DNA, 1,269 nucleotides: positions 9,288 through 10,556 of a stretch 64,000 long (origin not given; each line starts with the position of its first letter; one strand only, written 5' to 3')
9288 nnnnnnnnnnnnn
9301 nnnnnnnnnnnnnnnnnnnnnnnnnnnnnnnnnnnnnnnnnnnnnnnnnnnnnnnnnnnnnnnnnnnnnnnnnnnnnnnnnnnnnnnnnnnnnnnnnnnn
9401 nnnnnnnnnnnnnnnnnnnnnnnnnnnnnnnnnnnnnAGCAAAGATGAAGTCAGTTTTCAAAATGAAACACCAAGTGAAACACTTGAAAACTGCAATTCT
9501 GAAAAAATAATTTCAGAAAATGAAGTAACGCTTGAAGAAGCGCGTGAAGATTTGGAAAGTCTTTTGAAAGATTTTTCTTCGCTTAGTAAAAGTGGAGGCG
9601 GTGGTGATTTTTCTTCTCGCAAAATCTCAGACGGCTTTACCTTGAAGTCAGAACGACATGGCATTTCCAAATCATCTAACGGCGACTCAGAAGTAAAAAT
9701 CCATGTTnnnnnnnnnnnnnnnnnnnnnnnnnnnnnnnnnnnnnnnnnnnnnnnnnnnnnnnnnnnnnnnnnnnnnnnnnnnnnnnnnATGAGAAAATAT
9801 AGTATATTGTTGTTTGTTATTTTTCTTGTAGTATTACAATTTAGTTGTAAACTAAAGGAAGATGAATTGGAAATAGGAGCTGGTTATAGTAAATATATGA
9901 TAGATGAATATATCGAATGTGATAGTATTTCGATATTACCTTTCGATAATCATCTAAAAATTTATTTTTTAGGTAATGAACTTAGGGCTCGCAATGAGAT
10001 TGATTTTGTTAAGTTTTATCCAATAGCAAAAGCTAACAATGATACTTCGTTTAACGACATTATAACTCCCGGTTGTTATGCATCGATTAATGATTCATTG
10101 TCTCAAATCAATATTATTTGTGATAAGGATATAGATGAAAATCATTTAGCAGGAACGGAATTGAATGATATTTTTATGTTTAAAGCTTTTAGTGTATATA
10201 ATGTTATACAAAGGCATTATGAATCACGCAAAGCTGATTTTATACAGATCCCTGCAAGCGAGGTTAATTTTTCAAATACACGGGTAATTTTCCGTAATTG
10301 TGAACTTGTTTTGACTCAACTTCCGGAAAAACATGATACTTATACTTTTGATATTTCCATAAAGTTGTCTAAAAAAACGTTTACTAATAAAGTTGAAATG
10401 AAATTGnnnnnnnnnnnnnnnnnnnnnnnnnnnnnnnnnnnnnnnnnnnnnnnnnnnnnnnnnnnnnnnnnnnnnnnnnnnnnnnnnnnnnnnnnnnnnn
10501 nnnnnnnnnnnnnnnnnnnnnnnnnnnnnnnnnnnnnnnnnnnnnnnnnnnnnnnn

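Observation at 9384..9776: First cassette is an in-frame chimera: a C10-peptidase signal/propeptide head on a cassette tail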

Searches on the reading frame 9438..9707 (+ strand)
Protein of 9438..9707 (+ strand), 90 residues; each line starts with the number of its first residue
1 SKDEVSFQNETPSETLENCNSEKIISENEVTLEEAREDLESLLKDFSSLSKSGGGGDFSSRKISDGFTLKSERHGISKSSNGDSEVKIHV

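Call 13: search_protein_representatives(protein=window:9438-9707:+)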
Query: 90 residues. Proteins with E-value up to 0.001 (for the whole library): 12; up to 1e-10: 5; up to 1e-30: 1. The best 12 are listed.
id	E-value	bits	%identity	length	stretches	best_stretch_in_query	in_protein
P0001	7.6e-47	172.9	99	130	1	1-90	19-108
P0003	8.3e-18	80.5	64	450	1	8-90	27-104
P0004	4.0e-14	68.8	57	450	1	14-90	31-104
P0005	1.1e-12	64.2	56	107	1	17-87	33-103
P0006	2.9e-12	62.8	30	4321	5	32-74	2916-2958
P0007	3.7e-10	56.2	55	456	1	13-89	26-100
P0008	1.1e-09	54.6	51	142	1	20-90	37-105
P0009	6.1e-08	49.1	30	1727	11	8-59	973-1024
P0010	9.8e-08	48.5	48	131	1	9-90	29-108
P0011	2.6e-07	47.1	48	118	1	10-77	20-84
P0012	3.0e-05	40.5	48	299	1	22-90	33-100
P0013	3.0e-04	37.3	44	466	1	10-90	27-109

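Call 14: search_protein_families(library=pfam, proteins=[P0003, P0004, P0005, P0007, P0008, P0010, P0011, P0012, P0013], max_evalue=0.01)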
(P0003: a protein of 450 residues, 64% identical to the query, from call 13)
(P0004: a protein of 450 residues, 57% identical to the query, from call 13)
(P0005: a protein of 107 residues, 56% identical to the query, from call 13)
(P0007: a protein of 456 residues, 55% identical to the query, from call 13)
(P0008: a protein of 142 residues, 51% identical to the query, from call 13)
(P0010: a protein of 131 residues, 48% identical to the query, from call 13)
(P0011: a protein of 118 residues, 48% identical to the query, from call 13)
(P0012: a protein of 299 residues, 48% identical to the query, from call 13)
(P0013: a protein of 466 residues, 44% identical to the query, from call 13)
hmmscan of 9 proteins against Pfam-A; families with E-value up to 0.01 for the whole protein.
P0003 (450 aa): 2 families
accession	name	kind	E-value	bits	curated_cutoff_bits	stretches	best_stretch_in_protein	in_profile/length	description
PF01640.23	Peptidase_C10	-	5.6e-24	85.9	26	1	203-412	1-194/194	Peptidase C10 family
PF13734.11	Inhibitor_I69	-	1e-09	39.2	25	1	88-152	32-94/98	Spi protease inhibitor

P0004 (450 aa): 2 families
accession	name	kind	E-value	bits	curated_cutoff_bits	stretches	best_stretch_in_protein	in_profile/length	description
PF01640.23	Peptidase_C10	-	1.4e-22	81.3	26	1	194-398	1-194/194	Peptidase C10 family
PF13734.11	Inhibitor_I69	-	1e-09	39.2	25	1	47-153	4-95/98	Spi protease inhibitor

P0005 (107 aa): 0 families

P0007 (456 aa): 2 families
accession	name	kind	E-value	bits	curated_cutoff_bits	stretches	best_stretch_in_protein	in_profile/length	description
PF01640.23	Peptidase_C10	-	9.3e-22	78.6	26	1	208-417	1-194/194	Peptidase C10 family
PF13734.11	Inhibitor_I69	-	4e-12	46.9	25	1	67-150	14-95/98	Spi protease inhibitor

P0008 (142 aa): 1 family
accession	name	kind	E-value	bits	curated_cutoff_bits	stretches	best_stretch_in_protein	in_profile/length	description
PF13734.11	Inhibitor_I69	-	1.6e-07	32.1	25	1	74-130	31-73/98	Spi protease inhibitor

P0010 (131 aa): 0 families

P0011 (118 aa): 0 families

P0012 (299 aa): 2 families
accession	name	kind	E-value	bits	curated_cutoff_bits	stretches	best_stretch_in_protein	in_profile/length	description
PF13734.11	Inhibitor_I69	-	3.6e-10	40.6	25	1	41-150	4-96/98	Spi protease inhibitor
PF01640.23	Peptidase_C10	-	1e-07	32.8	26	1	206-269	1-49/194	Peptidase C10 family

P0013 (466 aa): 2 families
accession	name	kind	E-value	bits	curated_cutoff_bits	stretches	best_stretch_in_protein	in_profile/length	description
PF01640.23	Peptidase_C10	-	7.4e-17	62.7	26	1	207-423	1-194/194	Peptidase C10 family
PF13734.11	Inhibitor_I69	-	4.4e-14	53.2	25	1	47-160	2-97/98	Spi protease inhibitor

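Call 17: find_encoding_contigs(protein=P0003, flank=6000, max_places=6)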
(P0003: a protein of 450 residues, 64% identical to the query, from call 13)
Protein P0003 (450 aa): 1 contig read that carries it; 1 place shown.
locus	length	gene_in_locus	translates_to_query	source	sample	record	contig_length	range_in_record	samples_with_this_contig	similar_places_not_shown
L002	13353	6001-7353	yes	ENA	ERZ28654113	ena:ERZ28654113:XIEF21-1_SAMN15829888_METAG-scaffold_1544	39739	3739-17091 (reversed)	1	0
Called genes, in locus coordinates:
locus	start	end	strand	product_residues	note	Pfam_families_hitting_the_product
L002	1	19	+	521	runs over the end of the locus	PF00072:Response_reg, PF08665:PglZ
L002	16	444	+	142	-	PF02367:TsaE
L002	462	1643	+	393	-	PF05222:AlaDh_PNT_N, PF02826:2-Hacid_dh_C (faint), PF01488:Shikimate_DH (faint), PF01262:AlaDh_PNT_C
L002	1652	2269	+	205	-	-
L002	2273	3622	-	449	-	PF13173:AAA_14, PF13635:DUF4143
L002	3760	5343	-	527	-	PF13424:TPR_12 (faint)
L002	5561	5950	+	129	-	-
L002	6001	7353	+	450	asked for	PF13734:Inhibitor_I69 (weak), PF01640:Peptidase_C10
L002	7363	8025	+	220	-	-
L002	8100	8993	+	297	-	-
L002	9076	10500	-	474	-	PF01637:ATPase_2, PF13191:AAA_16 (faint), PF13173:AAA_14 (weak)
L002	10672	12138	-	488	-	PF02113:Peptidase_S13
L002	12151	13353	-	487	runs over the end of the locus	PF07676:PD40 (faint)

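Call 18: find_encoding_contigs(protein=P0005, flank=6000, max_places=6)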
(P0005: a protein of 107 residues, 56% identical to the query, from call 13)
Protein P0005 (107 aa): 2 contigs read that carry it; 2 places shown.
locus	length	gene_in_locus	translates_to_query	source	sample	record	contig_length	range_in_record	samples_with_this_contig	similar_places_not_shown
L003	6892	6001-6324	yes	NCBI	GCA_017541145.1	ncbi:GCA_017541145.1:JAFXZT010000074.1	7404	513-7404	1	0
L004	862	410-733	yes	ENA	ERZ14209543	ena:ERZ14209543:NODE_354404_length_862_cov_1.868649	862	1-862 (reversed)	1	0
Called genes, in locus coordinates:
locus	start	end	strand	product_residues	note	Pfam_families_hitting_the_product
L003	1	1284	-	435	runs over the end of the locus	PF00275:EPSP_synthase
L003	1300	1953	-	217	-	PF14123:DUF4290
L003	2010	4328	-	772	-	PF00580:UvrD-helicase, PF01443:Viral_helicase1 (faint), PF13245:AAA_19, PF13604:AAA_30 (faint), PF13361:UvrD_C, PF13538:UvrD_C_2, PF21196:PcrA_UvrD_tudor (weak)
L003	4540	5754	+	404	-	PF00278:Orn_DAP_Arg_deC, PF02784:Orn_Arg_deC_N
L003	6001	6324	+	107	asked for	-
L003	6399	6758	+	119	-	-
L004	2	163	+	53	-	?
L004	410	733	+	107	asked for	-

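Call 27: search_solved_structures(query=P0003, max_evalue=0.01, show_alignments=1)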
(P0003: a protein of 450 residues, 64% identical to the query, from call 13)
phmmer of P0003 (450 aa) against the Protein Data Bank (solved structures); distinct sequences matched with E-value up to 0.01: 5.
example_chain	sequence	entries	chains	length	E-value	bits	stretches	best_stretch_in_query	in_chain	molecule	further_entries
3bb7_A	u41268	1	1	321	1.3e-07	34.1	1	104-241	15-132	interpain A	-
3bba_A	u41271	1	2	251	8.8e-05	24.8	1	200-241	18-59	interpain A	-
6ukd_A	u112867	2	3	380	0.00036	22.8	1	98-242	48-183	Streptopain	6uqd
1pvj_A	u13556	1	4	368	0.0005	22.3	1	98-242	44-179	pyrogenic exotoxin B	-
1dki_A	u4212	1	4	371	0.0082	18.3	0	98-242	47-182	PYROGENIC EXOTOXIN B ZYMOGEN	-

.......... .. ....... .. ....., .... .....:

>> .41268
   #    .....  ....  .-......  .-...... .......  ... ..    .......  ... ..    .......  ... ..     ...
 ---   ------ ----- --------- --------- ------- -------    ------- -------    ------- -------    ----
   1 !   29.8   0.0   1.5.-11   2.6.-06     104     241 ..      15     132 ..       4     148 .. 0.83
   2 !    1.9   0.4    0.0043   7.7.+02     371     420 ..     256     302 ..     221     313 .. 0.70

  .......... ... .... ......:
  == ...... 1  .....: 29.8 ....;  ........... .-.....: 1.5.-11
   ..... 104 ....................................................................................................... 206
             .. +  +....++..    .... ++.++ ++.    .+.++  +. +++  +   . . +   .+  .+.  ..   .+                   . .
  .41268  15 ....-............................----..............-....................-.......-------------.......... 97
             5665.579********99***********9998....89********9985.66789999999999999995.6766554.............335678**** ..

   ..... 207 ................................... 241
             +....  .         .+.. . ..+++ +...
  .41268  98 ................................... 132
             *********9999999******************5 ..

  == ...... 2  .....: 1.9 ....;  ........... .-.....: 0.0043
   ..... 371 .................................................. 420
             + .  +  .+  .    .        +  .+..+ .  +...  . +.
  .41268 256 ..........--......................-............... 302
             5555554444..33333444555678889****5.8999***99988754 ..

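Call 45: find_encoding_contigs(protein=P0008, flank=5000, max_places=4)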
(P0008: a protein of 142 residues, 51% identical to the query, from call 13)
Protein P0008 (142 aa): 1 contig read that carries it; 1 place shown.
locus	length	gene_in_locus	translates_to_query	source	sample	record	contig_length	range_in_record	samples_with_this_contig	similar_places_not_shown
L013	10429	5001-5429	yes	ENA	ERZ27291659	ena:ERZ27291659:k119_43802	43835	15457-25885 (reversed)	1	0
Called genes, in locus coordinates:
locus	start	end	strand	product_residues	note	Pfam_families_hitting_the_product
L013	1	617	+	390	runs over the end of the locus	PF07228:SpoIIE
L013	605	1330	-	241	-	PF00899:ThiF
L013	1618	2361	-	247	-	PF00535:Glycos_transf_2, PF10111:Glyco_tranf_2_2 (faint), PF13641:Glyco_tranf_2_3 (weak)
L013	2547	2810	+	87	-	PF01649:Ribosomal_S20p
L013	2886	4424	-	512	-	-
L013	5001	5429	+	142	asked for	PF13734:Inhibitor_I69 (faint)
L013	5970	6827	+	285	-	-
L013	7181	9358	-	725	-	PF07719:TPR_2 (faint), PF13424:TPR_12 (weak), PF07228:SpoIIE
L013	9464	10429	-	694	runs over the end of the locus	PF13424:TPR_12 (weak)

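Call 71: find_encoding_contigs(protein=P0011, flank=4000, max_places=4)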
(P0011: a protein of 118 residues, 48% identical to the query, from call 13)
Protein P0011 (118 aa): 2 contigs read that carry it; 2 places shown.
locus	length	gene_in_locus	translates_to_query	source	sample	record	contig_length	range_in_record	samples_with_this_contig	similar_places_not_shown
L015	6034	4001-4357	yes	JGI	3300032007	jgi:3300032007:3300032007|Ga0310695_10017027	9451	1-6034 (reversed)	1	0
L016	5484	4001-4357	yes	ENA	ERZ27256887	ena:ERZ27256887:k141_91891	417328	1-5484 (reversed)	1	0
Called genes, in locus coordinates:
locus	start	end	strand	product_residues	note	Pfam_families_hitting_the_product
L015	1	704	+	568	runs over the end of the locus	PF02771:Acyl-CoA_dh_N, PF02770:Acyl-CoA_dh_M, PF00441:Acyl-CoA_dh_1, PF08028:Acyl-CoA_dh_2, PF12186:AcylCoA_dehyd_C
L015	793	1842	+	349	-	PF17761:DUF1016_N, PF06250:YhcG_C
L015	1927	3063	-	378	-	-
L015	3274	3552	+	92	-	-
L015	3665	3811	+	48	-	-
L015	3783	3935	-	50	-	-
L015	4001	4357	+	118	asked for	-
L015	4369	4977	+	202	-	-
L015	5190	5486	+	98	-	-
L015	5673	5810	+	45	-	-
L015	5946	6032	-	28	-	?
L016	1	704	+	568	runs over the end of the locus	PF02771:Acyl-CoA_dh_N, PF02770:Acyl-CoA_dh_M, PF00441:Acyl-CoA_dh_1, PF08028:Acyl-CoA_dh_2, PF12186:AcylCoA_dehyd_C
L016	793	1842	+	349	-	PF17761:DUF1016_N, PF06250:YhcG_C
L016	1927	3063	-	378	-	-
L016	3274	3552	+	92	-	-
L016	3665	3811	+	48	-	-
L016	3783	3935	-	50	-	-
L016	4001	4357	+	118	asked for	-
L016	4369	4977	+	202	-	-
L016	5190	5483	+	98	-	?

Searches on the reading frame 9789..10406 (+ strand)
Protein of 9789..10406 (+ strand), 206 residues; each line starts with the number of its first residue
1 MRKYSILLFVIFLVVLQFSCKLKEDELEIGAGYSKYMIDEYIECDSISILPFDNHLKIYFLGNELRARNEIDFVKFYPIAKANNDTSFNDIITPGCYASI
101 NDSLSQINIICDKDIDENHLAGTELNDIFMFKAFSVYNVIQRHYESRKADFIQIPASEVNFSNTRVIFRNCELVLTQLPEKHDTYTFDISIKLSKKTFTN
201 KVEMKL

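Call 4: search_protein_families(library=pfam, proteins=[window:9789-10406:+], max_evalue=10)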
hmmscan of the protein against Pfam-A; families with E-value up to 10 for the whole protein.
window:9789-10406:+ (206 aa): 1 family
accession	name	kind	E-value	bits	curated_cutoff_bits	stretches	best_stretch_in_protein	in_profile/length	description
PF16437.10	DUF5034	-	0.0012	19.3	25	1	97-192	60-157/169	Domain of unknown function (DUF5034)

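Call 11: search_protein_families(library=ncbifam, proteins=[window:9789-10406:+], max_evalue=10)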
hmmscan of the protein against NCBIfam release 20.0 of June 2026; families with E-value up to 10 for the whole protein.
window:9789-10406:+ (206 aa): 1 family
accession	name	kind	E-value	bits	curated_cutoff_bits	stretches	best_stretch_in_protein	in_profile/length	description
NF047582.1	LIC13081_fam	equivalog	0.073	13.2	185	1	162-205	71-110/154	LIC13081 family protein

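Call 36: find_homologous_proteins(query=window:9789-10406:+, max_evalue=0.001)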
Query window:9789-10406:+ (206 aa): 5 proteins with E <= 0.001 among 84 candidates.
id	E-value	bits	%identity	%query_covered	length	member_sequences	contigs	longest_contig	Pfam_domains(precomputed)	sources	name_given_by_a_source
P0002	2.5e-124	431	96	100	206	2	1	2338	-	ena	-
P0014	9.9e-60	220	57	92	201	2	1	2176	-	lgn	-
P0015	2.4e-41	160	43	100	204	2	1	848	-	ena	-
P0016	4.2e-41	159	45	100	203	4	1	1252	-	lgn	-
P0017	9.9e-39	151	42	100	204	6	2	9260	-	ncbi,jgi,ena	jgi:hypothetical protein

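Call 38: find_encoding_contigs(protein=P0014, flank=3000)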
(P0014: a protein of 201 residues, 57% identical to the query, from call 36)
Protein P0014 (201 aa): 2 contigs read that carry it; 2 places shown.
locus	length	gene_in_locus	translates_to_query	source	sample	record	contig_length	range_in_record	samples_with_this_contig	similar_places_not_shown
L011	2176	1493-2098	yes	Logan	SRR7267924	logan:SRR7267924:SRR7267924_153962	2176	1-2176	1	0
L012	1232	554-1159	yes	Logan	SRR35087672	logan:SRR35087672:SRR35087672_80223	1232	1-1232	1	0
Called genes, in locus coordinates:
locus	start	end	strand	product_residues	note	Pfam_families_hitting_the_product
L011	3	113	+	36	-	?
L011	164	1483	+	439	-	PF13734:Inhibitor_I69, PF01640:Peptidase_C10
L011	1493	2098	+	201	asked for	-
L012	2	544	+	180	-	?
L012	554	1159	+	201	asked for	-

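Call 53: predict_structure(alignment_id=A6)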
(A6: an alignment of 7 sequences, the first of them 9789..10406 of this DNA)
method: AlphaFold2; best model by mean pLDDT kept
length: 206 residues; sequences in the alignment: 7
mean_pLDDT: 84.5   pTM: 0.76
mean pLDDT of the five models: 84.5, 78.0, 75.2, 73.3, 72.0
residues with pLDDT >= 90: 122; 70-90: 48; 50-70: 22; < 50: 14
segments of 3 or more residues with pLDDT < 50: 20-32
pLDDT, mean of each block of 10 residues (from residue 1): 71 63 39 68 96 96 85 86 75 68 96 96 96 92 81 96 92 96 97 96 96
secondary structure, 60 per line:
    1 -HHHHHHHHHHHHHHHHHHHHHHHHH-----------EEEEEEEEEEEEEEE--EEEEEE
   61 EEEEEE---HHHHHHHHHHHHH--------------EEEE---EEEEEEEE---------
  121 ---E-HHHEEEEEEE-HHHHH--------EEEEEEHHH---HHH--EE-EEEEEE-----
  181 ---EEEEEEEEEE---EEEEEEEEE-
elements in order: H2-26 E38-52 E55-66 H70-82 E97-100 E104-111 E129-135 H137-141 E150-155 E170-175 E184-193 E197-205

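Call 55: fold_search(model_id=the predicted structure, library=pdb)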
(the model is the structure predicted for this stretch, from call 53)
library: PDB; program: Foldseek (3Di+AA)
matches with E <= 10: 1480; with E <= 0.001: 0
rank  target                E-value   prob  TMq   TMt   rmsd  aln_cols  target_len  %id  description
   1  3opu_A                3.6e-03  0.63  0.20  0.14  17.4       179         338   11  Crystal structure of the C-terminal domain of Streptococcus mutans surface protein SpaP (released 2011-01-19)
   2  3opu_D                3.6e-03  0.57  0.19  0.13  18.0       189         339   10  Crystal structure of the C-terminal domain of Streptococcus mutans surface protein SpaP (released 2011-01-19)
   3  8gsx                  4.0e-03  0.72  0.24  0.21  11.3       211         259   11  X-ray structure of Clostridium perfringens pili protein B collagen-binding domains (released 2023-06-07)
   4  6fm5                  8.3e-03  0.16  0.14  0.17  16.4       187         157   10  Crystal structure of self-complemented CsuA/B major subunit from archaic chaperone-usher Csu pili of Acinetobacter bauma (released 2018-09-26)
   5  9m3b_B                1.2e-02  0.97  0.32  0.48   7.6       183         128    7  Crystal structure of the DgpB1/C1 protein from P581a substrate free form (released 2026-03-04)
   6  6d7j_A                1.2e-02  0.18  0.16  0.06  17.7       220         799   11  The Crystal Structure of Parabacteroides merdae Beta-Glucuronidase (GUS) with Glycerol in Active-Site (released 2019-05-01)
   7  4ofq_A                1.4e-02  0.51  0.17  0.11  17.3       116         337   11  Structure of the C-terminal domain of the Streptococcus pyogenes antigen I/II-family protein AspA (released 2014-03-12)
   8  8s80_B                1.7e-02  0.93  0.26  0.25   8.0       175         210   11  Domains 4 and 5 of Sap S-layer protein from Bacillus anthracis (released 2024-11-20)
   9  6d7j_B                1.7e-02  0.14  0.16  0.06  17.8       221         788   12  The Crystal Structure of Parabacteroides merdae Beta-Glucuronidase (GUS) with Glycerol in Active-Site (released 2019-05-01)
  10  6dxu_C                2.0e-02  0.14  0.16  0.06  18.0       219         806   12  Crystal Structure of Parabacteroides merdae Beta-Glucuronidase (GUS) (released 2019-02-27)
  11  8umc_B                2.1e-02  0.93  0.30  0.45   8.5       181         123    8  Deinococcus aerius TR0125 C-glucosyl deglycosidase (CGD), cryo-EM (released 2024-05-29)
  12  1om9_A                2.1e-02  0.47  0.19  0.26  14.0       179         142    7  Structure of the GGA1-appendage in complex with the p56 binding peptide (released 2003-07-29)
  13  4ofq_B                2.1e-02  0.47  0.17  0.11  17.4       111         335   10  Structure of the C-terminal domain of the Streptococcus pyogenes antigen I/II-family protein AspA (released 2014-03-12)
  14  3mnm_A                2.4e-02  0.63  0.18  0.30  10.7       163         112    7  Crystal structure of GAE domain of GGA2p from Saccharomyces cerevisiae (released 2010-09-08)
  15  6d7j_D                2.4e-02  0.23  0.14  0.05  15.7       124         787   12  The Crystal Structure of Parabacteroides merdae Beta-Glucuronidase (GUS) with Glycerol in Active-Site (released 2019-05-01)
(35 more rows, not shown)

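Call 64: search_protein_families(library=pfam, alignment_id=A6, max_evalue=1)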
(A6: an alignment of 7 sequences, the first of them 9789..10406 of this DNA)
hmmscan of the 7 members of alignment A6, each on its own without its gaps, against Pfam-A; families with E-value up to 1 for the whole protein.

A. member 1, window:9789-10406:+ (206 aa): 1 family
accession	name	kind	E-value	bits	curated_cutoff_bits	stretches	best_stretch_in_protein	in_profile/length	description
PF16437.10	DUF5034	-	0.0012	19.3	25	1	97-192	60-157/169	Domain of unknown function (DUF5034)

B. families by the number of members that match (of 7 scanned): 4 families
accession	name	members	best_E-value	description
PF16437.10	DUF5034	5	3.1e-05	Domain of unknown function (DUF5034)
PF22840.2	CATSPERG_NTD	1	0.0041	CATSPERG N-terminal domain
PF23861.1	Ribophorin_II_2nd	1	0.035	Ribophorin II second domain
PF01681.22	C6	1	0.062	C6 domain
